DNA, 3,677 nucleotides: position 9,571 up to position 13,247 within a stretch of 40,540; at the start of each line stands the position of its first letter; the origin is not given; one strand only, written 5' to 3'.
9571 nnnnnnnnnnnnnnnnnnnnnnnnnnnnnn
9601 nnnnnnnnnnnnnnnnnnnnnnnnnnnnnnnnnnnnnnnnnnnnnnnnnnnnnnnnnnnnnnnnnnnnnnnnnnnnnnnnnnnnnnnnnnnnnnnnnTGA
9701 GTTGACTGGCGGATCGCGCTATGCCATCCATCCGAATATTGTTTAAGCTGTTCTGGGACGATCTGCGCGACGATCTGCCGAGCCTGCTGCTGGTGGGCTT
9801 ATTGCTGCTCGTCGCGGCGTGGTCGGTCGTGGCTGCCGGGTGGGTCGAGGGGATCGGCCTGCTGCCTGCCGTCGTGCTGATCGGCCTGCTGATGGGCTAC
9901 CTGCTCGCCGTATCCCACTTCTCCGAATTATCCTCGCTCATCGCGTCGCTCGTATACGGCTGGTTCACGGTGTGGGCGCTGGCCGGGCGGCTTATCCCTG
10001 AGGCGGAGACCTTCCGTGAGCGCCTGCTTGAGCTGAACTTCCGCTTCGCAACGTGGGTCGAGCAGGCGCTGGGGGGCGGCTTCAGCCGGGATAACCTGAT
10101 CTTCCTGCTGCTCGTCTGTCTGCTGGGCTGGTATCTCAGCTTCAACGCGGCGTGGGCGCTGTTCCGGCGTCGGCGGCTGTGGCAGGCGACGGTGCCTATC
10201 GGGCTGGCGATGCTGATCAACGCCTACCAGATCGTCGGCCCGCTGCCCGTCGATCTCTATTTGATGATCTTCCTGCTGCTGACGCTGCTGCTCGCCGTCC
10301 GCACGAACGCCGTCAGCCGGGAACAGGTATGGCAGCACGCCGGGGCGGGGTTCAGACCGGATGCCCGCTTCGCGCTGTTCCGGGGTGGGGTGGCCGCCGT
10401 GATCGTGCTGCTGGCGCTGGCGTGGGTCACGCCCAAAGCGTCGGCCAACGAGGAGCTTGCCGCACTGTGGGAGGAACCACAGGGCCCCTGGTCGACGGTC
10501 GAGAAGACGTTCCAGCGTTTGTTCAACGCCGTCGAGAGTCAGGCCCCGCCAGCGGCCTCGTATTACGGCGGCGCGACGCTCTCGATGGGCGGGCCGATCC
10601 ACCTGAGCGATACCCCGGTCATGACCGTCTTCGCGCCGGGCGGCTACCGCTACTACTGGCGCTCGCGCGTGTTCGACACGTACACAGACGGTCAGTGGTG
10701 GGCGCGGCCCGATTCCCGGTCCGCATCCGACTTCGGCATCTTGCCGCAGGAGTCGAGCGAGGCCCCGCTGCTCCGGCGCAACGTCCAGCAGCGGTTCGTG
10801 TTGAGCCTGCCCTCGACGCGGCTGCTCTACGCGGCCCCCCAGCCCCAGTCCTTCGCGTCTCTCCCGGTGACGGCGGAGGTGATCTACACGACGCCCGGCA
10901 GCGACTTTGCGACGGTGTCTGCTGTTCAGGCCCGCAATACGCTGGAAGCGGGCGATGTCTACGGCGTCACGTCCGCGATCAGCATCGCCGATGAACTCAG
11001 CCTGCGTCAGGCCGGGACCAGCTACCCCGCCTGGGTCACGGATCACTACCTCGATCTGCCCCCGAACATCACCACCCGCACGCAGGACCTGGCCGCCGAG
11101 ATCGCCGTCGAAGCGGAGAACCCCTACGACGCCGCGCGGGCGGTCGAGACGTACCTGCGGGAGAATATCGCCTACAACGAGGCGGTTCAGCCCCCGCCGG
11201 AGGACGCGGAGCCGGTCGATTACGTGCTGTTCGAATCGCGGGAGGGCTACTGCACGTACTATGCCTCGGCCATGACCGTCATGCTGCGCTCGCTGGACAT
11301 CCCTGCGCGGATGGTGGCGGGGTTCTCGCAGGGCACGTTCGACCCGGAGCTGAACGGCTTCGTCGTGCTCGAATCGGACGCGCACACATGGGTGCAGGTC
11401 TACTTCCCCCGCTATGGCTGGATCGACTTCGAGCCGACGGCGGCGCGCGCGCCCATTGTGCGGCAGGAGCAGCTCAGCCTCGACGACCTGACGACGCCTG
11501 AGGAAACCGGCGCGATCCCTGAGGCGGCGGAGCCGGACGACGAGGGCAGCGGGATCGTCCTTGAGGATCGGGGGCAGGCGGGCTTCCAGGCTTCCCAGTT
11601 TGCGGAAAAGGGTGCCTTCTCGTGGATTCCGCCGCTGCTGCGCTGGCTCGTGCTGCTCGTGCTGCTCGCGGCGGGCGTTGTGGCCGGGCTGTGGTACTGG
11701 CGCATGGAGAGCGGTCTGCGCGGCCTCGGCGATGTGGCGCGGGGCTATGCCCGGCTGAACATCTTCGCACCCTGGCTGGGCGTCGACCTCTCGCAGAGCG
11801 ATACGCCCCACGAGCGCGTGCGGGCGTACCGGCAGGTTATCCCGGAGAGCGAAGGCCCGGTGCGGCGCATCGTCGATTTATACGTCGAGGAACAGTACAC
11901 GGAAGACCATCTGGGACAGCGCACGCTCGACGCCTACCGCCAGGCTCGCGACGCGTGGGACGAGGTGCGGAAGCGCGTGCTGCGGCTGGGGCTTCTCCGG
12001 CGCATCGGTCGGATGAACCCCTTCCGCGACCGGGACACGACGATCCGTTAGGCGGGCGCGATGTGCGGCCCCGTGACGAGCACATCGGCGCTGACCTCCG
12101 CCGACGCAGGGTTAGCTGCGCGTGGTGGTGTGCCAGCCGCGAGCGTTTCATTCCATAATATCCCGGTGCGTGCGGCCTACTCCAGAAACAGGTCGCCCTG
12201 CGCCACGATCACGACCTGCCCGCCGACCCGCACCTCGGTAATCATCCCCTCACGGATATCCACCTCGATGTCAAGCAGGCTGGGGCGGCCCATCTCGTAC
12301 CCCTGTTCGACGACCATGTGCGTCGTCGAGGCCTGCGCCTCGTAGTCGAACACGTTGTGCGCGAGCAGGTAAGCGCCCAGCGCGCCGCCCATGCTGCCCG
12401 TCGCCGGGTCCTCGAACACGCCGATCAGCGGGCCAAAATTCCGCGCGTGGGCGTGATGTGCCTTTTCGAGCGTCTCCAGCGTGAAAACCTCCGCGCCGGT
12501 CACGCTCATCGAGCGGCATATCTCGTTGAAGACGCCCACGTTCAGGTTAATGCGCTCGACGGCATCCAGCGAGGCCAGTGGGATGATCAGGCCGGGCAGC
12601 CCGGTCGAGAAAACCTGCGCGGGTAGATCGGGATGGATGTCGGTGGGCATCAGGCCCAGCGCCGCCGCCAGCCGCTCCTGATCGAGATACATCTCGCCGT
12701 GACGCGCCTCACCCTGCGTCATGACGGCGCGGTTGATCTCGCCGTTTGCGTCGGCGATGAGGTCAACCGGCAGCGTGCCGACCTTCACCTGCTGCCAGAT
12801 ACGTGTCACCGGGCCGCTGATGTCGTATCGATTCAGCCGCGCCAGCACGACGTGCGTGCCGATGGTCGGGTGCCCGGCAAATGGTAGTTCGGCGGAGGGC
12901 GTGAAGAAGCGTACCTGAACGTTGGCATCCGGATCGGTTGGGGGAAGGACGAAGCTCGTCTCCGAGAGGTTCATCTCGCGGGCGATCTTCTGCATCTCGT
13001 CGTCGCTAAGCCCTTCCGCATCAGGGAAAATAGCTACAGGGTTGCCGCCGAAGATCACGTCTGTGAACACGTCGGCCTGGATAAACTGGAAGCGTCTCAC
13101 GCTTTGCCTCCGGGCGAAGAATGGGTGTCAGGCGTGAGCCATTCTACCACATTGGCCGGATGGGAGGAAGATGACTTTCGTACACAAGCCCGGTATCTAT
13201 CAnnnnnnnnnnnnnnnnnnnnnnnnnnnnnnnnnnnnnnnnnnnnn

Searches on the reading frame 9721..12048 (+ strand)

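Call 39: search_protein_families(library=pfam, proteins=[window:9721-12048:+], max_evalue=0.00001)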
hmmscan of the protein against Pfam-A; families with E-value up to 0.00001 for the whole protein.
window:9721-12048:+ (776 aa): 2 families
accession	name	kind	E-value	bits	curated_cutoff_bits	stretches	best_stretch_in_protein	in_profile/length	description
PF01841.26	Transglut_core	-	1.1e-27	96.9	23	1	456-572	2-108/108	Transglutaminase-like superfamily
PF11992.13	TgpA_N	-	1.9e-07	30.9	30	1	25-419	5-327/333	TgpA N-terminal domain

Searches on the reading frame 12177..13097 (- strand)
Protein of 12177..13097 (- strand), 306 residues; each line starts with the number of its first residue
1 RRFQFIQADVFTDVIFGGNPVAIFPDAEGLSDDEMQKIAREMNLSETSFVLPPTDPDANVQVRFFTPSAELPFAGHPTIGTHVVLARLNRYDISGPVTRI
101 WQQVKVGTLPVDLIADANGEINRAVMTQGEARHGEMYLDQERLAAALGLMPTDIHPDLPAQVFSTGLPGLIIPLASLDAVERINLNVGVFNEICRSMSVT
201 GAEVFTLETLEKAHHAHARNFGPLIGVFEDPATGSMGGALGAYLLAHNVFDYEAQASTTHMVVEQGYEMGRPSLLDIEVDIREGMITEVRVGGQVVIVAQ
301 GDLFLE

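Call 39: search_protein_families(library=pfam, proteins=[window:12177-13097:-], max_evalue=0.00001)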
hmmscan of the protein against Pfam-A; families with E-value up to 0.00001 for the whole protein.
window:12177-13097:- (306 aa): 1 family
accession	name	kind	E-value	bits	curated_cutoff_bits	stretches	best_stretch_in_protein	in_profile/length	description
PF02567.21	PhzC-PhzF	-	3.3e-70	237.2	27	1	9-301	2-281/281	Phenazine biosynthesis-like protein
